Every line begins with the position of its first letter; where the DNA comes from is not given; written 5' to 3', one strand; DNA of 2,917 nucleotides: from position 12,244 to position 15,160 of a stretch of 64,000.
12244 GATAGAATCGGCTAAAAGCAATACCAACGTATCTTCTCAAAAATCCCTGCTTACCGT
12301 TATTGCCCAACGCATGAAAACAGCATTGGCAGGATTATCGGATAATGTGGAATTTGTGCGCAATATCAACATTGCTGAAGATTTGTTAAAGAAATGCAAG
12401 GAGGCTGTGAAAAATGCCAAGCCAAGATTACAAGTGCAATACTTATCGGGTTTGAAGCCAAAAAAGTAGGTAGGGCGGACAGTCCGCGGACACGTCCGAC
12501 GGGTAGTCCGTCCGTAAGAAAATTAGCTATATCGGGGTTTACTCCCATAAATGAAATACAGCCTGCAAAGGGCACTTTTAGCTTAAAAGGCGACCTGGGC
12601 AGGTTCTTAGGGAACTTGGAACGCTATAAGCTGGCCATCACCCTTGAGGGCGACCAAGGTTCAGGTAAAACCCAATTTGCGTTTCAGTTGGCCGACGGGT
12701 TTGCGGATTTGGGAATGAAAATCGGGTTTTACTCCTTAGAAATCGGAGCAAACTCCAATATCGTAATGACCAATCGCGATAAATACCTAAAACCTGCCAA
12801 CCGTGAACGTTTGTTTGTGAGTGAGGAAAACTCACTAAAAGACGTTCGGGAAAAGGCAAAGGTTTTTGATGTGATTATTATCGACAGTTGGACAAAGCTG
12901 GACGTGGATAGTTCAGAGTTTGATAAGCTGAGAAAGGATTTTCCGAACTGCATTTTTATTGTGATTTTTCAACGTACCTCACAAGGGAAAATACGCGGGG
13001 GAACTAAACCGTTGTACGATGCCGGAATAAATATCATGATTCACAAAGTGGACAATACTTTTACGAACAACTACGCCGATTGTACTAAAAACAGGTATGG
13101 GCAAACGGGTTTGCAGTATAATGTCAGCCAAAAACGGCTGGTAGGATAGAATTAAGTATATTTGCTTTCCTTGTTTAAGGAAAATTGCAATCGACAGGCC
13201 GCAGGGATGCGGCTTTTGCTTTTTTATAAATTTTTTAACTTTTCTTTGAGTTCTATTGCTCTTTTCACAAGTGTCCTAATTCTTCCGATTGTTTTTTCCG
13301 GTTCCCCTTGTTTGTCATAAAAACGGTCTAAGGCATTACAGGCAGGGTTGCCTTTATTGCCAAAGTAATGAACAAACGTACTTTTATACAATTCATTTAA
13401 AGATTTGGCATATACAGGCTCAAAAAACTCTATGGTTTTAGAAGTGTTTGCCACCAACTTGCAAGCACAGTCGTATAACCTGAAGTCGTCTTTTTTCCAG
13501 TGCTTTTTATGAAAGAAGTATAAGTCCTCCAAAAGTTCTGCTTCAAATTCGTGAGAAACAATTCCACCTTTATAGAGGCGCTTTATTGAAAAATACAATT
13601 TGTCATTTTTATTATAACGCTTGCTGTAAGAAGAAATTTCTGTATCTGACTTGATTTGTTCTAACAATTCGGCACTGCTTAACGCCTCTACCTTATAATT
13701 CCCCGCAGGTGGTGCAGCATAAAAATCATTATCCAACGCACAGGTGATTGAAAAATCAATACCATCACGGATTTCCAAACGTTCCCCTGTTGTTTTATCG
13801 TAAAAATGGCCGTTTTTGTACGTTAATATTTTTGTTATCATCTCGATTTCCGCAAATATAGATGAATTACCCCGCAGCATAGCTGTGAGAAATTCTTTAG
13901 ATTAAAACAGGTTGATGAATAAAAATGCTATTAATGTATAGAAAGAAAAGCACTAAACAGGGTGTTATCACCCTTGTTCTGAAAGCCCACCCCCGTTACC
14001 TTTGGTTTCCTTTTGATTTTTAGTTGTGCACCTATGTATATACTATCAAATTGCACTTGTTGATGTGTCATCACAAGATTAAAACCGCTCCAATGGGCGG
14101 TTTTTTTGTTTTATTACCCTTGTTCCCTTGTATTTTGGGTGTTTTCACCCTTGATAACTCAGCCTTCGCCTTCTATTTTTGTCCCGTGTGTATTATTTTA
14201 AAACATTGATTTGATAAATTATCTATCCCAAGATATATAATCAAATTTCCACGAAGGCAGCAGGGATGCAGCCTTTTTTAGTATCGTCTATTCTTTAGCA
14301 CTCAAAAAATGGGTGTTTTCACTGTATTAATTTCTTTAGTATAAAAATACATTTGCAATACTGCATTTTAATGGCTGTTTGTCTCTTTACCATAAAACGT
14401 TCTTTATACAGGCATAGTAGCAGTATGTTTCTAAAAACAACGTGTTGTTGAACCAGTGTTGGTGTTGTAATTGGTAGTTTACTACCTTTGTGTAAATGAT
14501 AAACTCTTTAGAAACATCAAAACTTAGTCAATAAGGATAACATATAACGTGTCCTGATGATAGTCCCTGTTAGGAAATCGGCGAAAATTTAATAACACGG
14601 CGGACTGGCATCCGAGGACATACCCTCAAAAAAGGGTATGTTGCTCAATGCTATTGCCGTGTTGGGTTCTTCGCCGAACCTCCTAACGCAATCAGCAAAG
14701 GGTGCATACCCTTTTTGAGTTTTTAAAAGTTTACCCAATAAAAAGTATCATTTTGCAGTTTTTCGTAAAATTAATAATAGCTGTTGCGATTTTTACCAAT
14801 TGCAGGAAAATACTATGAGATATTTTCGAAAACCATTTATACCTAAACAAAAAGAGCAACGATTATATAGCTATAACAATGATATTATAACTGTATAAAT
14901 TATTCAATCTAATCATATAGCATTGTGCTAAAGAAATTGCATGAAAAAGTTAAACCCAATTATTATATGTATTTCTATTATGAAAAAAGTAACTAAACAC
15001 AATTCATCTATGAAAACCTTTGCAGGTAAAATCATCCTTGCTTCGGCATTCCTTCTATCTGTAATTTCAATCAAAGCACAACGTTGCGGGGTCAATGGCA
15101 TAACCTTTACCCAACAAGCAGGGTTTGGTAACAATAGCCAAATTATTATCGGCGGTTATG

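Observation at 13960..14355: Three operator-plus-promoter heads spaced about 175 bp apart, each launching a short hairpin-terminated non-coding unit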

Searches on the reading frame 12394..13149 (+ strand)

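Call 9: search_protein_families(library=pfam, proteins=[window:12394-13149:+], max_evalue=0.01)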
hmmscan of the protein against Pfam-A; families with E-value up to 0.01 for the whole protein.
window:12394-13149:+ (251 aa): 1 family
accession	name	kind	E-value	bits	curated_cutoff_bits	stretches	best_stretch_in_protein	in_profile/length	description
PF13479.12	AAA_24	-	0.0016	18.7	27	1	80-169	3-76/195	AAA domain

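Call 15: search_protein_families(library=phrogs, proteins=[window:12394-13149:+], max_evalue=0.01)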
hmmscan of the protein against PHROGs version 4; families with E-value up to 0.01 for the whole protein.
window:12394-13149:+ (251 aa): 2 families
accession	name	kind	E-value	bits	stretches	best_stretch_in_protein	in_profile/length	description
phrog_6891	-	other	1e-13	52.6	1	61-215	25-180/310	ATPase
phrog_1366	-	unknown function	3e-07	31.3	1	78-168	13-100/307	-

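Call 16: search_protein_families(library=ncbifam, proteins=[window:12394-13149:+], max_evalue=0.01)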
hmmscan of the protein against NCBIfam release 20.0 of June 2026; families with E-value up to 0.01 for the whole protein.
window:12394-13149:+ (251 aa): 1 family
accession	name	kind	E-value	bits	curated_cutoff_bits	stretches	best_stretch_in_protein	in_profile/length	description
NF053861.1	DS8_antiphage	equivalog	0.005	14.6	790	1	81-187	372-473/994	anti-phage protein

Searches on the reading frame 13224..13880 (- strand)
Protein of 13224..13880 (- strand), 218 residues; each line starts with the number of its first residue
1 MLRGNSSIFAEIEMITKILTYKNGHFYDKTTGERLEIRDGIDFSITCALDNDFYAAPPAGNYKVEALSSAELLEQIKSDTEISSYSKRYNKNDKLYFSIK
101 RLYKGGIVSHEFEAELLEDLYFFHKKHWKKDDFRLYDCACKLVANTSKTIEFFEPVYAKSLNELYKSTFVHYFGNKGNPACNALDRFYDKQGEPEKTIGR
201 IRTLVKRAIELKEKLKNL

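Call 9: search_protein_families(library=pfam, proteins=[window:13224-13841:-], max_evalue=0.01)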
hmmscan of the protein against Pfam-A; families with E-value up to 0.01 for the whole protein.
window:13224-13841:- (205 aa): 0 families

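Call 15: search_protein_families(library=phrogs, proteins=[window:13224-13841:-], max_evalue=0.01)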
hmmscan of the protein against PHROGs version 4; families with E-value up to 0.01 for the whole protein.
window:13224-13841:- (205 aa): 0 families

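Call 16: search_protein_families(library=ncbifam, proteins=[window:13224-13841:-], max_evalue=0.01)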
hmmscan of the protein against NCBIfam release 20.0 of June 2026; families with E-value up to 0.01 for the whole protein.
window:13224-13841:- (205 aa): 0 families

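Call 17: find_encoding_contigs(protein=window:13224-13841:-, flank=6000, max_places=10)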
Protein window:13224-13841:- (205 aa): no gene with exactly this product is on record in the collection.

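Call 19: find_encoding_contigs(protein=window:13224-13880:-, flank=6000, max_places=10)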
Protein window:13224-13880:- (218 aa): 3 contigs read that carry it; 3 places shown.
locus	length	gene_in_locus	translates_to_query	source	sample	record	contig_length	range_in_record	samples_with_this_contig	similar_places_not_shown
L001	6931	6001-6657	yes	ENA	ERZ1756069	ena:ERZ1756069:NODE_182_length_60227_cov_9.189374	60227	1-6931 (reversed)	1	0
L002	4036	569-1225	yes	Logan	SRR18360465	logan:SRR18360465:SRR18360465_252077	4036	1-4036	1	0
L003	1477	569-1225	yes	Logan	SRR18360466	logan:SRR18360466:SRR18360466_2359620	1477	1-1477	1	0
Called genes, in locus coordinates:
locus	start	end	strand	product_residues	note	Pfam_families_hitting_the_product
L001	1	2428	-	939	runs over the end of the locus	PF18962:Por_Secre_tail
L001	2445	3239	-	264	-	-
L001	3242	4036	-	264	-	-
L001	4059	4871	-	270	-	-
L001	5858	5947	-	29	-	-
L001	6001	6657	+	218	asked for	-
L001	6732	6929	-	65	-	?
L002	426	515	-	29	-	-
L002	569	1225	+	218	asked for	-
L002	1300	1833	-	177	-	-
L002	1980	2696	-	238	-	-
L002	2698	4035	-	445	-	?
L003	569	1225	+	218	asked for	-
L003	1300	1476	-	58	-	?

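Call 23: find_homologous_proteins(query=window:13224-13841:-, max_evalue=0.001)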
Query window:13224-13841:- (205 aa): 61 proteins with E <= 0.001 among 954 candidates.
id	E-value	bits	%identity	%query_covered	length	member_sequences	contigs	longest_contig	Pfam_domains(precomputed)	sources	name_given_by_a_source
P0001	9.3e-134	462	100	100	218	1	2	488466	-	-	-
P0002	7.5e-100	351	75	100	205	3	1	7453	-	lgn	-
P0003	4.2e-70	254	62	88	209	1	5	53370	-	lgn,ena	-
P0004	6.7e-68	247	63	86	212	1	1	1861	-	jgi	jgi:hypothetical protein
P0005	8.2e-65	237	60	88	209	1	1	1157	-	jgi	jgi:hypothetical protein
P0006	1.2e-64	236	61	87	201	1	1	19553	-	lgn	-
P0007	1.9e-57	213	53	94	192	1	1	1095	-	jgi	jgi:hypothetical protein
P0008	6.1e-57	211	53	94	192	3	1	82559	-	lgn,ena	-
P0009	7.5e-57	211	52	92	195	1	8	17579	-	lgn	-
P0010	8.3e-55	204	53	92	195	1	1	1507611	-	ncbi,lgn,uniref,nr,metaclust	ncbi:hypothetical protein SAMN05428988_6557 [Chitinophaga sp. YR573]|uniref:hypothetical protein n=1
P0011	4.1e-54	202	53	93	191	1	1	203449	-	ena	-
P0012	1.4e-53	200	52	92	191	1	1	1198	-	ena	-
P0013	2.2e-53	199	52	92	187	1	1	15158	-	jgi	jgi:hypothetical protein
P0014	1.8e-52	196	55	94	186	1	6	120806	-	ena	-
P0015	1.9e-52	196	50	93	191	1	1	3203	-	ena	-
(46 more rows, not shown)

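Call 24: find_encoding_contigs(protein=P0002, flank=5000, max_places=4)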
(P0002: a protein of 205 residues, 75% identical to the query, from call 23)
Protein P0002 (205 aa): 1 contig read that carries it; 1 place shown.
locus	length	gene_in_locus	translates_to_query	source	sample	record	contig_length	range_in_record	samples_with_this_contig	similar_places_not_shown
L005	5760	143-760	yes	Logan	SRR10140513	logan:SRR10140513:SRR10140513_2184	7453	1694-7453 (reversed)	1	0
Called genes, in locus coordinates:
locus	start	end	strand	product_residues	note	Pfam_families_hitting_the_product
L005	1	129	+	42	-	?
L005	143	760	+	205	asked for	-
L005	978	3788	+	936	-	PF00270:DEAD, PF04851:ResIII, PF18766:SWI2_SNF2, PF08463:EcoEI_R_C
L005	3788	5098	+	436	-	PF01420:Methylase_S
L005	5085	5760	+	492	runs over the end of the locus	-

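Call 25: find_encoding_contigs(protein=P0003, flank=5000, max_places=4)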
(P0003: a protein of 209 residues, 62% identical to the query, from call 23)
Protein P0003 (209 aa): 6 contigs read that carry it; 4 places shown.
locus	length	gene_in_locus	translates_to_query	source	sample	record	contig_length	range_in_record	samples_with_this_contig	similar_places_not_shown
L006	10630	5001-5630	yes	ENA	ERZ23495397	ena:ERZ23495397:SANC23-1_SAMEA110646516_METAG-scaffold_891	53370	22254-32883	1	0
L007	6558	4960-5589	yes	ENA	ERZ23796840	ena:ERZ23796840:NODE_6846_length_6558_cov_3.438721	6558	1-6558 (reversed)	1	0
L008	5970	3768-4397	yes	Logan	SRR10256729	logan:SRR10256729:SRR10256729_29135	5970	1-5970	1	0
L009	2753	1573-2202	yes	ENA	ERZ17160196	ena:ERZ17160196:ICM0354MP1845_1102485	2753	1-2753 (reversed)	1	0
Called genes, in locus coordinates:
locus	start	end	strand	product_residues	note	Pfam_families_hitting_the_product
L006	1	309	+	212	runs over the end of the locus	-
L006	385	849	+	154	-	PF08401:ArdcN (weak)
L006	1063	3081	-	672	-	PF02463:SMC_N (faint), PF13175:AAA_15, PF13476:AAA_23 (weak), PF13304:AAA_21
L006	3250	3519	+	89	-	-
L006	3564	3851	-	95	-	-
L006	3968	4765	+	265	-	-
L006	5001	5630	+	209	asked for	-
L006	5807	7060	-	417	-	PF17293:Arm-DNA-bind_5 (weak), PF13102:Phage_int_SAM_5, PF00589:Phage_integrase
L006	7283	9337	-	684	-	-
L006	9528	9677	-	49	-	-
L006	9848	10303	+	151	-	PF00313:CSD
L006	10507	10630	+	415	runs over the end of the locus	PF00270:DEAD, PF04851:ResIII (weak), PF00271:Helicase_C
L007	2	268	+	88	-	?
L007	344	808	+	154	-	PF08401:ArdcN (weak)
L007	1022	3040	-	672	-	PF02463:SMC_N (faint), PF13175:AAA_15, PF13476:AAA_23 (weak), PF13304:AAA_21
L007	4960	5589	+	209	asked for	-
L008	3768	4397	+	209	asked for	-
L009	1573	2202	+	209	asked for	-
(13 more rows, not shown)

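Call 26: find_encoding_contigs(protein=P0006, flank=5000, max_places=4)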
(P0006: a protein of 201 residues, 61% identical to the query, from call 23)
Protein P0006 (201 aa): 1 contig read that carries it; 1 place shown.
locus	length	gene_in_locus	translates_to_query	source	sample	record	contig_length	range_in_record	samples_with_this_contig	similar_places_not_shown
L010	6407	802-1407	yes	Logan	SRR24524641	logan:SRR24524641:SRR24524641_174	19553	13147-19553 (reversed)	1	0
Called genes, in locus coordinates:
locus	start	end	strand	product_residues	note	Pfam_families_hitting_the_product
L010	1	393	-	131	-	?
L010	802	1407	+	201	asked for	-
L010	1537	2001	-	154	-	-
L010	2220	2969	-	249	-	-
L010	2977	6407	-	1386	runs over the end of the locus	PF26972:DUF8306, PF00176:SNF2-rel_dom (weak), PF28555:Helicase_dom (weak), PF00271:Helicase_C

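Call 33: find_related_loci(query=A2, collection=genome_contigs, flank=5000)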
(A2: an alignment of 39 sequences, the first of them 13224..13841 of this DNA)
Query A2 (205 aa) in genome_contigs; peptide patterns used: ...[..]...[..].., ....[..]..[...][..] (x = any residue, [..] = any of these).
71 stretches matched a pattern; 10 encode a relative of the query (tblastn E <= 1e-3); 10 distinct loci.
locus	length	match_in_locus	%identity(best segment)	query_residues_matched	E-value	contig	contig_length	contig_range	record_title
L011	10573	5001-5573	54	1-192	1e-61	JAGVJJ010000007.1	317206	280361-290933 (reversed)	MAG: Bacteroidia bacterium isolate SW_35 c_000000056008, whole genome shotgun sequence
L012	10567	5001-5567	53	1-189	7e-60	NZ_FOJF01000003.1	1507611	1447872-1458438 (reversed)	Chitinophaga sp. YR573, whole genome shotgun sequence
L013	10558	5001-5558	50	1-189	8e-54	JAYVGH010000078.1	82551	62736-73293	MAG: Bacteroidota bacterium isolate GL46_Up_concoct_104 GL46_Up_concoct_104_77, whole genome shotgun sequence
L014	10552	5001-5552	49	1-189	1e-51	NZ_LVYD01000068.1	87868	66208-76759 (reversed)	Niastella vici strain DJ57 contig39, whole genome shotgun sequence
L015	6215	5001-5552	49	6-189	2e-48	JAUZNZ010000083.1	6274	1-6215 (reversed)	MAG: Bacteroidota bacterium isolate bin9(0d) AEDEMCPJ_83, whole genome shotgun sequence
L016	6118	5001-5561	44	1-194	2e-45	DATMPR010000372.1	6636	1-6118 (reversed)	MAG TPA_asm: Bacteroidia bacterium isolate SMAG_U12907 k141_3628405, whole genome shotgun sequence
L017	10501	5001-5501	46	9-180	4e-44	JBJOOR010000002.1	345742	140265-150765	MAG: Bacteroidota bacterium isolate watershed3_2019_sw_WHONDRS-S19S_0084_A_bin.11 scaffold_0000002, whole genome shotgun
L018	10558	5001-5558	39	1-193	4e-38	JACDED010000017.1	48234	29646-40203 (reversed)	MAG: Bacteroidetes bacterium isolate MGR_bin351 SD2902_NODE_104_length_48234_cov_1.154676, whole genome shotgun sequence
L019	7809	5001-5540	37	1-177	3e-28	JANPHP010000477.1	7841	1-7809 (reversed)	MAG: Bacteroidota bacterium isolate VAR_69_concoct_374_sub VAR_69_k141_2529821, whole genome shotgun sequence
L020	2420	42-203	76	122-175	1e-25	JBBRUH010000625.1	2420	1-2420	MAG: Cytophagales bacterium isolate La3_concoct.176 La3_concoct.176_K_3554736_L_2420_cov_9.0000, whole genome shotgun se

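Call 71: predict_structure(alignment_id=A2)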
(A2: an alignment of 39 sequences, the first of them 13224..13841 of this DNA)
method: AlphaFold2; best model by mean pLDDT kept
length: 205 residues; sequences in the alignment: 39
mean_pLDDT: 90.9   pTM: 0.82
mean pLDDT of the five models: 90.9, 90.3, 89.7, 88.9, 88.2
residues with pLDDT >= 90: 134; 70-90: 65; 50-70: 6; < 50: 0
segments of 3 or more residues with pLDDT < 50: none
pLDDT, mean of each block of 10 residues (from residue 1): 87 93 88 89 88 95 96 95 94 94 97 86 96 94 96 95 85 95 84 74 87
secondary structure, 60 per line:
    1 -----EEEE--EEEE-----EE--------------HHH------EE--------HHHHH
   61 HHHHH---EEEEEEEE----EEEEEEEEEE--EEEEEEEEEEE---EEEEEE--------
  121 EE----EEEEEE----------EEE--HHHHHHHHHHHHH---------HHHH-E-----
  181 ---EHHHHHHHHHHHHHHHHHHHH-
elements in order: E6-9 E12-15 H56-65 E69-76 E81-90 E93-103 E107-112 E127-132 E143-145 H148-160 H170-173 H185-204

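Call 74: fold_search(model_id=the predicted structure, library=pdb)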
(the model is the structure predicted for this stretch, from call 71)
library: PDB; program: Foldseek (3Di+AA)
matches with E <= 10: 451; with E <= 0.001: 0
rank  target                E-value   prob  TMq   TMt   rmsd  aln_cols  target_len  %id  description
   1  9jns_P                1.7e-01  0.16  0.12  0.21  15.7        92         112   11  50S precursor - Erm complex (C-II) (released 2025-10-29)
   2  7aoz_I                2.4e-01  0.08  0.10  0.06  31.1       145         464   12  Atomic structure of the poxvirus transcription initiation complex in conformation 1 (released 2021-10-06)
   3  9i5t_S                3.8e-01  0.15  0.12  0.21  15.8        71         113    7  50S subunit of P. gingivalis ribosome with Lefamulin (released 2025-08-20)
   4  8g2z_4R               4.0e-01  0.08  0.15  0.07  34.6       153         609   13  48-nm doublet microtubule from Tetrahymena thermophila strain CU428 (released 2023-06-14)
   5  5dm6_M                4.2e-01  0.15  0.13  0.22  16.6        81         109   15  Crystal structure of the 50S ribosomal subunit from Deinococcus radiodurans (released 2015-11-11)
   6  6z1p_At               4.5e-01  0.03  0.11  0.12  27.1       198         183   13  Structure of the mitochondrial ribosome from Tetrahymena thermophila (released 2020-06-24)
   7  4izj_A                4.7e-01  0.18  0.11  0.11  15.3        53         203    8  Crystal structure of yellowtail ascites virus VP4 protease with a wild-type active site reveals acyl-enzyme complexes  (released 2013-02-27)
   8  2pnl_A                4.7e-01  0.16  0.11  0.11  15.3        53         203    9  Crystal structure of VP4 protease from infectious pancreatic necrosis virus (IPNV) in space group P1 (released 2007-06-05)
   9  4z48_A                5.3e-01  0.02  0.08  0.08  15.8        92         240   16  Crystal structure of a DUF1329 family protein (DESPIG_00262) from Desulfovibrio piger ATCC 29098 at 1.75 A resolution (released 2015-04-22)
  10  6och_A                5.9e-01  0.14  0.12  0.11  13.7        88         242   11  Crystal structure of VASH1-SVBP complex bound with parthenolide (released 2019-06-26)
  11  6spf_P                5.9e-01  0.13  0.12  0.21  15.7        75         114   11  Pseudomonas aeruginosa 70s ribosome from an aminoglycoside resistant clinical isolate (released 2019-10-23)
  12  9bsl_K                7.0e-01  0.10  0.12  0.21  16.7        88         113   14  45SRbgA particle in complex with RbgA and YphC. Class A (released 2024-12-25)
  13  2k6w_MODEL_1_A        7.5e-01  0.04  0.10  0.15  13.4        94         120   10  Solution structures of apo PCuA (trans conformation of the peptide bond involving the nitrogen of P14) (released 2008-09-09)
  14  5o60_Q                7.9e-01  0.12  0.13  0.21  15.2        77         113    9  Structure of the 50S large ribosomal subunit from Mycobacterium smegmatis (released 2017-07-12)
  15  3eby                  7.9e-01  0.04  0.12  0.14  10.3        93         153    9  Crystal structure of the beta subunit of a putative aromatic-ring-hydroxylating dioxygenase (YP_001165631.1) from NOVOSP (released 2008-09-09)
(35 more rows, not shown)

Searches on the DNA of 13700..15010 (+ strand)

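Call 4: search_rna_families(source=window, start=13700, end=15000, threshold=evalue, max_evalue=10, show_alignments=3)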
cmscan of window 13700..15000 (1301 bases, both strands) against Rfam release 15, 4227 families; matches with E-value up to 10: 16.
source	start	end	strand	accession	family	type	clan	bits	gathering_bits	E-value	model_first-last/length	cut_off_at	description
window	14041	14110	+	RF01859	Phe_leader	Cis-reg; leader;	-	29.1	55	0.019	1-125/125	no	Phenylalanine leader peptide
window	14064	14110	+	RF02278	Betaproteobacteria_toxic_sRNA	Gene; sRNA;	-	23.1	50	0.054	1-64/64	no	Betaproteobacteria toxic small RNA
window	14034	14107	+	RF00512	Leu_leader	Cis-reg; leader;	-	22.3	50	0.073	1-148/148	no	Leucine operon leader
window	13936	14024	+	RF00335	snoZ13_snr52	Gene; snRNA; snoRNA; CD-box;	-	20.8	47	0.84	1-101/101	no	Small nucleolar RNA Z13/snr52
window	13865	13991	+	RF02179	ST7-AS1_1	Gene; lncRNA;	-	20.5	45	8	1-117/117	no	ST7 antisense RNA 1 conserved region 1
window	14020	14116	+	RF00121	MicC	Gene; sRNA;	-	20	90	4.3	1-123/123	no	MicC RNA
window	13889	13926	+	RF01364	CRISPR-DR51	Gene; CRISPR;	-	19.9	45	4.6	1-38/38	no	CRISPR RNA direct repeat element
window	14081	14152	+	RF01770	rimP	Cis-reg; leader;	-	17.7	47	6.8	34-97/102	no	Gammaprotebacteria rimP leader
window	14027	14115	+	RF01772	rnk_pseudo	Cis-reg; leader;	-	17.4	55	5.5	1-108/108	no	Pseudomonas rnk leader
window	14019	14112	+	RF01771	rnk_leader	Cis-reg; leader;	-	17.2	50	8.1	1-109/109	no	Enterobacteria rnk leader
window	14705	14764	-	RF01098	RF_site9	Cis-reg; frameshift_element;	-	16.2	70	8.9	1-50/50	no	Gag/pro ribosomal frameshift site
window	14739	14819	+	RF00743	mir-308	Gene; miRNA;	-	15.7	60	5.6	1-63/63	no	mir-308 microRNA precursor family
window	13873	13956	+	RF00114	S15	Cis-reg; leader;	CL00121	15.6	39.5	0.97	7-91/117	no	Ribosomal S15 leader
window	14081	14105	+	RF00106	RNAI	Gene; antisense;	-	15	47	8.3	74-98/102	no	RNAI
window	14117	14187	+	RF00519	suhB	Gene; sRNA;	CL00108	14.6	41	5.7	1-77/77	no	Makes More Granules Regulator RNA (mmgR)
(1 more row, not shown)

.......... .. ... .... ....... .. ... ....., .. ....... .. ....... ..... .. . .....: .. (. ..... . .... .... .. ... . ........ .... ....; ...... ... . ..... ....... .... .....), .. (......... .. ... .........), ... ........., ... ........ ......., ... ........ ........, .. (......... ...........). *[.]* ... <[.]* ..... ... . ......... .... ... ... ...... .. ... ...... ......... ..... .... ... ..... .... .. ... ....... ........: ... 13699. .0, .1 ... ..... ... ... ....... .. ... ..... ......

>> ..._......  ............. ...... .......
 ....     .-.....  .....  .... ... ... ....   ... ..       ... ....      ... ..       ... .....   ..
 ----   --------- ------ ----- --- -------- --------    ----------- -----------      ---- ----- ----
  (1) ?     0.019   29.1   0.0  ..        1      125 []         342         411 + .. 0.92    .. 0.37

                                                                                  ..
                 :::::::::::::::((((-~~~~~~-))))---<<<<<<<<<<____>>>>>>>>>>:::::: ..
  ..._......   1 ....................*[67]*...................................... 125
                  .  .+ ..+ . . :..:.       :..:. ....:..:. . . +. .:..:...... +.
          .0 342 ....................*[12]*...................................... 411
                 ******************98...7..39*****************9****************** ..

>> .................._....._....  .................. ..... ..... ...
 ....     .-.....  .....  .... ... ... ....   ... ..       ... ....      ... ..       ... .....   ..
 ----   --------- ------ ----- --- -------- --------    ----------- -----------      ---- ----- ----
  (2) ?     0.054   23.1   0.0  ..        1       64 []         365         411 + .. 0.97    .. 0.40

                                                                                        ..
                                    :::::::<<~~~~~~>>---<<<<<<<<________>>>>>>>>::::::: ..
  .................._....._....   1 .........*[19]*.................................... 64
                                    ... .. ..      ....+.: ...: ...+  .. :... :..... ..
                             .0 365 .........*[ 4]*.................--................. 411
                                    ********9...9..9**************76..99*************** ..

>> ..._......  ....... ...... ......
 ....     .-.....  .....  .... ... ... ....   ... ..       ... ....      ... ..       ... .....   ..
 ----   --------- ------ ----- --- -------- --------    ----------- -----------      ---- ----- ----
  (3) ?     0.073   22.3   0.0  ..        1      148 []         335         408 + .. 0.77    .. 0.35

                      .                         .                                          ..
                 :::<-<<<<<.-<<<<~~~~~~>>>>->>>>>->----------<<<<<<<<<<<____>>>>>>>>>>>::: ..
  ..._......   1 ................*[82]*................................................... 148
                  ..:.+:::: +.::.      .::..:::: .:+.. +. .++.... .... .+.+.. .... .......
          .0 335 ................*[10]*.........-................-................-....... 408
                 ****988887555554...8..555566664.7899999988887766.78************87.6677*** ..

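Call 18: search_dna_similar(query=window:13850-14950:+, collection=phages, mode=distant)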
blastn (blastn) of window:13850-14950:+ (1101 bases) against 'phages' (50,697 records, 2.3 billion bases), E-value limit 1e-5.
No match.

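Call 70: search_dna_similar(query=window:13900-15010:+, collection=plasmids, mode=distant)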
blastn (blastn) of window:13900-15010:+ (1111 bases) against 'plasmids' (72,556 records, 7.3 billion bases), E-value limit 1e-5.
No match.
